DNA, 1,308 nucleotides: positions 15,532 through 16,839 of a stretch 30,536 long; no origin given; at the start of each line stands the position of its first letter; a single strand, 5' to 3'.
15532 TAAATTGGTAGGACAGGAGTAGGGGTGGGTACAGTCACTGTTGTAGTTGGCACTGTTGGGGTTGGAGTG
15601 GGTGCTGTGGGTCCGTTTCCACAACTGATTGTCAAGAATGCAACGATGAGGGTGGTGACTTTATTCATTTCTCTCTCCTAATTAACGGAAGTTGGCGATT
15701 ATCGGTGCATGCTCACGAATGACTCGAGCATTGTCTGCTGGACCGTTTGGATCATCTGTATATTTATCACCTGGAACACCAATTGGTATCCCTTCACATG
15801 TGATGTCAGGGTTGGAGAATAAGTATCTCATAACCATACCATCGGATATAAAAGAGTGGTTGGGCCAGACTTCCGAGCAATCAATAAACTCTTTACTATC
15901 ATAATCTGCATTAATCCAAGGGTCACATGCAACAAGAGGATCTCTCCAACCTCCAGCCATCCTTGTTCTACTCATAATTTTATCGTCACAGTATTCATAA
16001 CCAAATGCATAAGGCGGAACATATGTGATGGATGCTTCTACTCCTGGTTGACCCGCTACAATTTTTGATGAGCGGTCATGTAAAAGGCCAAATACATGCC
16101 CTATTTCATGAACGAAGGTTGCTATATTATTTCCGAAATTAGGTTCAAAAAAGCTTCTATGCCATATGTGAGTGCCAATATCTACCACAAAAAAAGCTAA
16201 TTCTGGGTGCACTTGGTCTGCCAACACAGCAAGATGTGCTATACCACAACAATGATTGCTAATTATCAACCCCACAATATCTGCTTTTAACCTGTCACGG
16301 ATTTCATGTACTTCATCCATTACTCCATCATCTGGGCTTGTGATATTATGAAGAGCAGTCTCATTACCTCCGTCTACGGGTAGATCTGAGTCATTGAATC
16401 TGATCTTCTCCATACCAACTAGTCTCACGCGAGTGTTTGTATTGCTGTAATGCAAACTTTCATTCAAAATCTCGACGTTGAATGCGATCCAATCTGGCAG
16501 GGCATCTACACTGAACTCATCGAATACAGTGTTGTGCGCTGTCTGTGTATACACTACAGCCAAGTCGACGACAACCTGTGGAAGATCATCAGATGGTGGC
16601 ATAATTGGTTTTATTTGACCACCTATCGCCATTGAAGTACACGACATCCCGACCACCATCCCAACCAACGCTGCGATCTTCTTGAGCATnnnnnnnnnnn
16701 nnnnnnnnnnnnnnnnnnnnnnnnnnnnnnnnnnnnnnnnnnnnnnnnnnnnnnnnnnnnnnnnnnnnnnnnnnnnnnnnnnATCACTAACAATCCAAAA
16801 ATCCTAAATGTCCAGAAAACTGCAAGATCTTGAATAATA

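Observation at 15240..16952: AT-rich three-gene island laid out like a lysis cassette, with a metzincin where the endolysin would be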

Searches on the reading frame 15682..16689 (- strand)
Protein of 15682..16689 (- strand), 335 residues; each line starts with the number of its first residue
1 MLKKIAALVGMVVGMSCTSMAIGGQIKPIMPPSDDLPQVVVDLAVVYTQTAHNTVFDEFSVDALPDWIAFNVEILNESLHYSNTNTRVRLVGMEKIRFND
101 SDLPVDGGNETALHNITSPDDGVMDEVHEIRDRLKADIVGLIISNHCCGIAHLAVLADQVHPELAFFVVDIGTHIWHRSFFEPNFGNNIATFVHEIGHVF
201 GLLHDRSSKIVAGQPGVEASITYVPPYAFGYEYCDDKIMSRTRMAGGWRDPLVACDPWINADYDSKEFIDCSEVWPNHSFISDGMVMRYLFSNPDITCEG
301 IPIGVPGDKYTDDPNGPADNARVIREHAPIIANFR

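Call 5: search_protein_families(library=pfam, proteins=[window:15682-16689:-], max_evalue=0.1)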
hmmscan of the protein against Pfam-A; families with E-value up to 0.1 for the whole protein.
window:15682-16689:- (335 aa): 5 families
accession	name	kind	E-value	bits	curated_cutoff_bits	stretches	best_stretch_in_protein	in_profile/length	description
PF13688.12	Reprolysin_5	-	8.6e-09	36.3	27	1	40-219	4-164/196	Metallo-peptidase family M12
PF13583.11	Reprolysin_4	-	4.9e-07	30.1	22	1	40-209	4-156/203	Metallo-peptidase family M12B Reprolysin-like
PF13582.12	Reprolysin_3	-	3.5e-06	28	22.4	1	70-205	6-123/123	Metallo-peptidase family M12B Reprolysin-like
PF13574.12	Reprolysin_2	-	0.0031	17.8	27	1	149-211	86-148/195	Metallo-peptidase family M12B Reprolysin-like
PF00413.30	Peptidase_M10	-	0.066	13.5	24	0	188-208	108-128/159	Matrixin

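Call 6: search_protein_families(library=phrogs, proteins=[window:15682-16689:-], max_evalue=0.1)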
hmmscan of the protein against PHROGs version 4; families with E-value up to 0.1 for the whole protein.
window:15682-16689:- (335 aa): 2 families
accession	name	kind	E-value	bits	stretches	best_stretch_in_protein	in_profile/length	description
phrog_18894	-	unknown function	4.9e-05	23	1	31-232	16-202/521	-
phrog_25353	-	unknown function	0.049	15.1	0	24-56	14-46/74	-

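Call 13: search_dna_similar(query=window:15682-16689:-, collection=phages, mode=protein, max_rows=20, max_evalue=0.001)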
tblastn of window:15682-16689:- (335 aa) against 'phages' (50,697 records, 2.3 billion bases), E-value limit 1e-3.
No match.

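Call 14: find_homologous_proteins(query=window:15682-16689:-, max_evalue=0.001)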
Query window:15682-16689:- (335 aa): 5 proteins with E <= 0.001 among 1599 candidates.
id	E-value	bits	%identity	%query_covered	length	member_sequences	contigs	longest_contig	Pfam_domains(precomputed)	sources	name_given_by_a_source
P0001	2.7e-231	785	100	100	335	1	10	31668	PF13582.13,PF13688.13,PF13583.12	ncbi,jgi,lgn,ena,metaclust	metaclust:\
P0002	1.2e-12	66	30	88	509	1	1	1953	PF13582.13,PF13688.13,PF13583.12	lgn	-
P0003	2.3e-10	58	29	88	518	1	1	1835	PF13582.13,PF13688.13,PF13583.12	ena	-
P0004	8.1e-9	53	28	89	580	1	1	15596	PF13582.13,PF13688.13,PF19078.7,PF13583.12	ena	-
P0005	7.3e-8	50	28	85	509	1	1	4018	PF13582.13,PF13688.13,PF13583.12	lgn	-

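Call 15: find_encoding_contigs(protein=P0001, flank=10000, max_places=10)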
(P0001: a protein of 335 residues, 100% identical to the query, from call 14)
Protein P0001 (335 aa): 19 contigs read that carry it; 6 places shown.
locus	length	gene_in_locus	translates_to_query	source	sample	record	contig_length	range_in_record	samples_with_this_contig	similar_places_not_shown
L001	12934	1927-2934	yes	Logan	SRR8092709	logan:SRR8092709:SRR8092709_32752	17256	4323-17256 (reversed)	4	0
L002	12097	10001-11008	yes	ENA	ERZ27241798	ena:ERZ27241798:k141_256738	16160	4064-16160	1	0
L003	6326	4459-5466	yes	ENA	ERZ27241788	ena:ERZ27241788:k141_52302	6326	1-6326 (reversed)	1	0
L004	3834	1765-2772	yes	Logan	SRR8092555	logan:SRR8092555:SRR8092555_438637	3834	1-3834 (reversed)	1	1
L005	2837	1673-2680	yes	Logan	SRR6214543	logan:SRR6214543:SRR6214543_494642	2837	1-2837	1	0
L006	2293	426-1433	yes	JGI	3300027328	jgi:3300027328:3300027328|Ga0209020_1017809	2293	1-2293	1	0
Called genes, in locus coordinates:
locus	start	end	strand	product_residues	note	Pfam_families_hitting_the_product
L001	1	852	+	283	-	?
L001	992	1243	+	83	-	-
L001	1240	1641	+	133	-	-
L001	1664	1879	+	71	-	-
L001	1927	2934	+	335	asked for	PF13583:Reprolysin_4, PF13688:Reprolysin_5, PF13582:Reprolysin_3 (weak)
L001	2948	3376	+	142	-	-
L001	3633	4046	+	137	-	-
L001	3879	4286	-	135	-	-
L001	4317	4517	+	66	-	-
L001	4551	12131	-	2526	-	-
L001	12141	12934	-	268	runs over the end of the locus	-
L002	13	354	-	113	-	PF09956:Phage_cement_2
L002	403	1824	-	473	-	PF25145:NfeD1b_N, PF01343:Peptidase_S49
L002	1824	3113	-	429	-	PF06074:Portal_Mu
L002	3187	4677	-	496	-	-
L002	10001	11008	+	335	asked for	PF13583:Reprolysin_4, PF13688:Reprolysin_5, PF13582:Reprolysin_3 (weak)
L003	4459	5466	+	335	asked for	PF13583:Reprolysin_4, PF13688:Reprolysin_5, PF13582:Reprolysin_3 (weak)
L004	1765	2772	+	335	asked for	PF13583:Reprolysin_4, PF13688:Reprolysin_5, PF13582:Reprolysin_3 (weak)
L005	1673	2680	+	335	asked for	PF13583:Reprolysin_4, PF13688:Reprolysin_5, PF13582:Reprolysin_3 (weak)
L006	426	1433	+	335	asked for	PF13583:Reprolysin_4, PF13688:Reprolysin_5, PF13582:Reprolysin_3 (weak)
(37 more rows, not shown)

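Call 16: list_cluster_members(proteins=[window:15682-16689:-, window:15240-15668:-, window:16737-16952:-, window:26737-27687:+, window:22013-23503:+])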
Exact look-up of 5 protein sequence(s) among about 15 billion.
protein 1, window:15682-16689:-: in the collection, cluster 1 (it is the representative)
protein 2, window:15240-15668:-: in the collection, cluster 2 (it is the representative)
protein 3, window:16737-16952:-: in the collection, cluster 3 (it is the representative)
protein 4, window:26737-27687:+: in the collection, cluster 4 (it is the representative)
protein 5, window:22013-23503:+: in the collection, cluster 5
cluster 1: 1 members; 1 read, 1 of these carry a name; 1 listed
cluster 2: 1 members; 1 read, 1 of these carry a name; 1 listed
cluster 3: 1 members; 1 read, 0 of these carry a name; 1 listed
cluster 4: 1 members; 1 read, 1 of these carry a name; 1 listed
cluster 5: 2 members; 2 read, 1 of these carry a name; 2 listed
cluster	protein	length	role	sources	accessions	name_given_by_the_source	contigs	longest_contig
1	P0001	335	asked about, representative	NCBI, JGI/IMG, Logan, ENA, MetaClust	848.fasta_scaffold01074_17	\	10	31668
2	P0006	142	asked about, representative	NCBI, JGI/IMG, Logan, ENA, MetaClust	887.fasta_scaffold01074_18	\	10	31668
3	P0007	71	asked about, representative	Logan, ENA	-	-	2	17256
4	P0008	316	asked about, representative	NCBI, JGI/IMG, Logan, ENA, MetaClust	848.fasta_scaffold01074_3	\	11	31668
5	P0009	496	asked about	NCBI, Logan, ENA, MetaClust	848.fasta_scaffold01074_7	\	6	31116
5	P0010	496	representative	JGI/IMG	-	-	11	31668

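Call 23: find_encoding_contigs(protein=P0004, flank=8000, max_places=3)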
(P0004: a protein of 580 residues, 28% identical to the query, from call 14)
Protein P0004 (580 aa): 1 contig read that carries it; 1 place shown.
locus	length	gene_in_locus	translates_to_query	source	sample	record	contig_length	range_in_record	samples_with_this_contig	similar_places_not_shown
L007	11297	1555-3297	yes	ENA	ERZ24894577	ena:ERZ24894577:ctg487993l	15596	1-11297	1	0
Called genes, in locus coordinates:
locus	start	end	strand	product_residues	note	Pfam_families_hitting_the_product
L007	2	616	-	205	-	?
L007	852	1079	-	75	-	-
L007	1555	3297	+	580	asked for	PF13583:Reprolysin_4, PF13688:Reprolysin_5, PF13582:Reprolysin_3, PF19078:Big_12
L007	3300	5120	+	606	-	-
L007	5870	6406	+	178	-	-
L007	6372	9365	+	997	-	-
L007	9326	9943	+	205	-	-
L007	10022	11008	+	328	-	PF01180:DHO_dh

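Call 24: search_solved_structures(query=A1, max_evalue=1, show_alignments=1)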
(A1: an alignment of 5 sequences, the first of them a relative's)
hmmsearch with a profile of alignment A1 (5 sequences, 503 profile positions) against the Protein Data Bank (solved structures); distinct sequences matched with E-value up to 1: 106 (the best 60 are shown).
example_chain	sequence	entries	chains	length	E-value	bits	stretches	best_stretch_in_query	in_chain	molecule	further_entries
6o38_A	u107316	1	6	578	1e-07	34.4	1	157-333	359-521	Acinetobacter secreted protease CpaA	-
1kug_A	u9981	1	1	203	9.3e-06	27.9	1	262-329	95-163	metalloproteinase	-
1kuf_A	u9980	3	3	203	1.4e-05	27.4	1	262-327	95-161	metalloproteinase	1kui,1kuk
1bsw_A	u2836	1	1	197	4.3e-05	25.7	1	177-332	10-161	PROTEIN (ACUTOLYSIN A)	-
1bud_A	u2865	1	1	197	4.4e-05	25.7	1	177-332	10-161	PROTEIN (ACUTOLYSIN A)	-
1qua_A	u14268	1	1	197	7.9e-05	24.9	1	258-325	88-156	ACUTOLYSIN-C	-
4dd8_A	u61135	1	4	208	0.00011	24.4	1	258-326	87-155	Disintegrin and metalloproteinase domain-containing protein 8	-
3k7l_A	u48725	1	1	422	0.00014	24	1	275-323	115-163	Atragin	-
4q1l_A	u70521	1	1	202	0.00014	24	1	268-345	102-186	Snake venom metalloproteinase leucurolysin-A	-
2w12_A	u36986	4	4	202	0.00015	23.9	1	274-326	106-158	ZINC METALLOPROTEINASE BAP1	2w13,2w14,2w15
1nd1_A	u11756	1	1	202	0.00016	23.9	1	274-326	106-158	BaP1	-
4j4m_A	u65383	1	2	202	0.00024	23.3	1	275-331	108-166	zinc-dependent metalloproteinase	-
6be6_A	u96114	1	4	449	0.00027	23.1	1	305-331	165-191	Disintegrin and metalloproteinase domain-containing protein 10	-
6bdz_A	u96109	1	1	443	0.0003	22.9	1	305-331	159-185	Disintegrin and metalloproteinase domain-containing protein 10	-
8esv_A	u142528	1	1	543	0.00047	22.3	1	305-331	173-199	Disintegrin and metalloproteinase domain-containing protein 10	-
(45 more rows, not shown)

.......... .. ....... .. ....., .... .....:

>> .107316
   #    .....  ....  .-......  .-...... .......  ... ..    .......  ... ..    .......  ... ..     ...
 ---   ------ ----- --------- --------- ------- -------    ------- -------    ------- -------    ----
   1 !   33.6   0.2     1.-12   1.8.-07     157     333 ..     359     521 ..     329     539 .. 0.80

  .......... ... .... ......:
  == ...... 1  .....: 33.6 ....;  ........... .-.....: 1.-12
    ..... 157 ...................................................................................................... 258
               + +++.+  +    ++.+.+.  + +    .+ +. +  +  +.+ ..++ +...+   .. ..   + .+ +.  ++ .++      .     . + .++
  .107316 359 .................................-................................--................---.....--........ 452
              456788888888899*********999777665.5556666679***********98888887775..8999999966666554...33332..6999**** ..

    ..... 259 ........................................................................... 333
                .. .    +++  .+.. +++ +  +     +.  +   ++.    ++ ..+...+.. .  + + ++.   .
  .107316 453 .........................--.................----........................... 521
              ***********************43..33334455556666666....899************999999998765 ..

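Call 26: find_related_loci(query=A1, collection=viral_contigs, flank=10000)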
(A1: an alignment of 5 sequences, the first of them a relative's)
Query A1 (335 aa) in viral_contigs; peptide patterns used: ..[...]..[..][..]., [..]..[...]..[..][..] (x = any residue, [..] = any of these).
359 stretches matched a pattern; 5 encode a relative of the query (tblastn E <= 1e-3); 5 distinct loci.
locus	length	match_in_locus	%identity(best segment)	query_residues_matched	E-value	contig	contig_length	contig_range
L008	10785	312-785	33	31-216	2e-12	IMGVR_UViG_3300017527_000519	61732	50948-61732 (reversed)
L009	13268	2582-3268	25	37-334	4e-9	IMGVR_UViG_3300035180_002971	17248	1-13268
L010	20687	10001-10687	25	37-334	4e-9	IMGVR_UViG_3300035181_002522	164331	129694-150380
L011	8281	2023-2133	47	168-205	2e-5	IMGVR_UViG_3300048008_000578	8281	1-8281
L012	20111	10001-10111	47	168-205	2e-5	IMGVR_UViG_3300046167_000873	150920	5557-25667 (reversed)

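Call 29: predict_structure(alignment_id=A1)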
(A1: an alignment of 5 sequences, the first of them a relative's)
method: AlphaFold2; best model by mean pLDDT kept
length: 335 residues; sequences in the alignment: 5
mean_pLDDT: 50.7   pTM: 0.56
mean pLDDT of the five models: 50.7, 50.6, 47.4, 46.7, 46.2
residues with pLDDT >= 90: 5; 70-90: 64; 50-70: 64; < 50: 202
segments of 3 or more residues with pLDDT < 50: 1-4, 6-33, 59-61, 106-112, 147-164, 173-187, 205-288, 292-321, 327-335
pLDDT, mean of each block of 10 residues (from residue 1): 46 43 35 58 84 61 71 75 74 83 52 50 72 81 60 41 54 42 45 65 43 33 32 29 33 39 41 36 37 38 33 43 49 43
secondary structure, 60 per line:
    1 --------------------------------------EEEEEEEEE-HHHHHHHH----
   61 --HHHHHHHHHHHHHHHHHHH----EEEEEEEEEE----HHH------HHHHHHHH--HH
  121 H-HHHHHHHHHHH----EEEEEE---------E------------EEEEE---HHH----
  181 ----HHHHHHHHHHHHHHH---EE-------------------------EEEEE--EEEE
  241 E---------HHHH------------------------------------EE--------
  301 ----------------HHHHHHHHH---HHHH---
elements in order: E39-47 H49-56 H63-81 E86-95 H109-116 H123-133 E138-143 E166-170 H185-199 E230-234 E237-241 H251-254 H317-325 H329-332

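Call 30: find_homologous_proteins(query=A1, max_evalue=0.00001)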
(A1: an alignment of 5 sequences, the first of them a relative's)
Query A1 (5 sequences) (335 aa, profile of the alignment): 16 proteins with E <= 0.00001 among 8000 candidates.
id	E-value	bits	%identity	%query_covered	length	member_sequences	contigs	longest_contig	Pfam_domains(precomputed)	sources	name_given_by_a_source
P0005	2.0e-170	586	28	85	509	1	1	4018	PF13582.13,PF13688.13,PF13583.12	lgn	-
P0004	5.2e-147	509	28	89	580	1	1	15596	PF13582.13,PF13688.13,PF19078.7,PF13583.12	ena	-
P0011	3.2e-94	335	26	88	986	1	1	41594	PF13582.13,PF13688.13,PF03160.21,PF13574.13,PF13583.12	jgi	-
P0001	6.6e-92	327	100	100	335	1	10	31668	PF13582.13,PF13688.13,PF13583.12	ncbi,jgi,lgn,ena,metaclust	metaclust:\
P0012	8.3e-91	323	28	95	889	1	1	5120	PF13582.13,PF14312.13,PF13688.13,PF13583.12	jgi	jgi:hypothetical protein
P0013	4.1e-76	275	29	91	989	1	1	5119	PF13582.13,PF01833.31,PF13688.13,PF13583.12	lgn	-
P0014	1.4e-70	257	27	91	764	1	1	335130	PF13582.13,PF25490.1,PF13688.13,PF13583.12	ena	-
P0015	4.4e-62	229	28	92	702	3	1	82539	PF13688.13,PF03160.21,PF13583.12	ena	-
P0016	4.7e-57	212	26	87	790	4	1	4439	PF13582.13,PF13688.13,PF13583.12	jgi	-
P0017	1.2e-54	204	28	79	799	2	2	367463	PF13582.13,PF13688.13,PF13574.13,PF13583.12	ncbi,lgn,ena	-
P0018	1.3e-47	181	23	89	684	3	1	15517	PF13582.13,PF13688.13,PF13583.12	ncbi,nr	ncbi:MAG: hypothetical protein EA419_08800 [Wenzhouxiangella sp.]|nr:MAG: hypothetical protein EA419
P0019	1.1e-46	178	25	87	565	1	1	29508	PF13582.13,PF13688.13,PF18998.7,PF13583.12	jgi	jgi:hypothetical protein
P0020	3.6e-45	173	29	64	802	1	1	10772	PF01839.30,PF13582.13,PF13688.13,PF13517.13,PF13583.12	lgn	-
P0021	1.7e-44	171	27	76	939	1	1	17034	PF13582.13,PF13688.13,PF18962.8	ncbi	-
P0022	6.1e-34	136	28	26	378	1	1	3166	PF13582.13,PF13688.13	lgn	-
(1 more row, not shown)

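Call 39: search_protein_families(library=ncbifam, proteins=[window:15682-16689:-], max_evalue=0.05)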
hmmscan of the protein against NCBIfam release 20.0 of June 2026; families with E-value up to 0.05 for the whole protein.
window:15682-16689:- (335 aa): 2 families
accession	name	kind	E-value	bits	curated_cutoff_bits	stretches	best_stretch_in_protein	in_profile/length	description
NF052434.1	Mep72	equivalog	3.3e-12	45.8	645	1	40-208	1-154/573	biofilm-associated metzincin protease Mep72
NF033511.1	metallo_CpaA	exception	0.0042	15.5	750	1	72-211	407-516/575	metalloendopeptidase CpaA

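Call 40: search_protein_families(library=padloc, proteins=[window:15682-16689:-], max_evalue=0.05)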
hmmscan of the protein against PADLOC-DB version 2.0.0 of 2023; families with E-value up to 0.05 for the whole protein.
window:15682-16689:- (335 aa): 0 families

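Call 41: predict_structure(alignment_id=A2)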
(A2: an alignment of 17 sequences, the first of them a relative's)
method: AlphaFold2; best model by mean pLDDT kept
length: 335 residues; sequences in the alignment: 17
mean_pLDDT: 71.3   pTM: 0.75
mean pLDDT of the five models: 71.3, 70.6, 69.4, 68.3, 68.0
residues with pLDDT >= 90: 112; 70-90: 97; 50-70: 32; < 50: 94
segments of 3 or more residues with pLDDT < 50: 1-33, 174-186, 210-221, 248-283
pLDDT, mean of each block of 10 residues (from residue 1): 38 28 33 69 96 73 81 92 95 95 86 90 92 96 87 69 87 48 46 91 75 39 78 75 67 32 35 34 63 89 90 86 92 85
secondary structure, 60 per line:
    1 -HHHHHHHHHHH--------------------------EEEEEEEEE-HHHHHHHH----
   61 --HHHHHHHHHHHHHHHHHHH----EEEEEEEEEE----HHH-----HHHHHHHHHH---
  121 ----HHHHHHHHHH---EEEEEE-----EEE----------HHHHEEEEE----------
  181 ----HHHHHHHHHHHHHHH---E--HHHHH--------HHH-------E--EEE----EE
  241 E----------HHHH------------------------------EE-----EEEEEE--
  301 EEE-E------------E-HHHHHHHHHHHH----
elements in order: H2-12 E39-47 H49-56 H63-81 E86-95 H108-117 H125-134 E138-143 E149-151 H162-165 E166-170 H185-199 H206-210 E232-234 E239-241 H252-255 E293-298 E301-303 H320-331
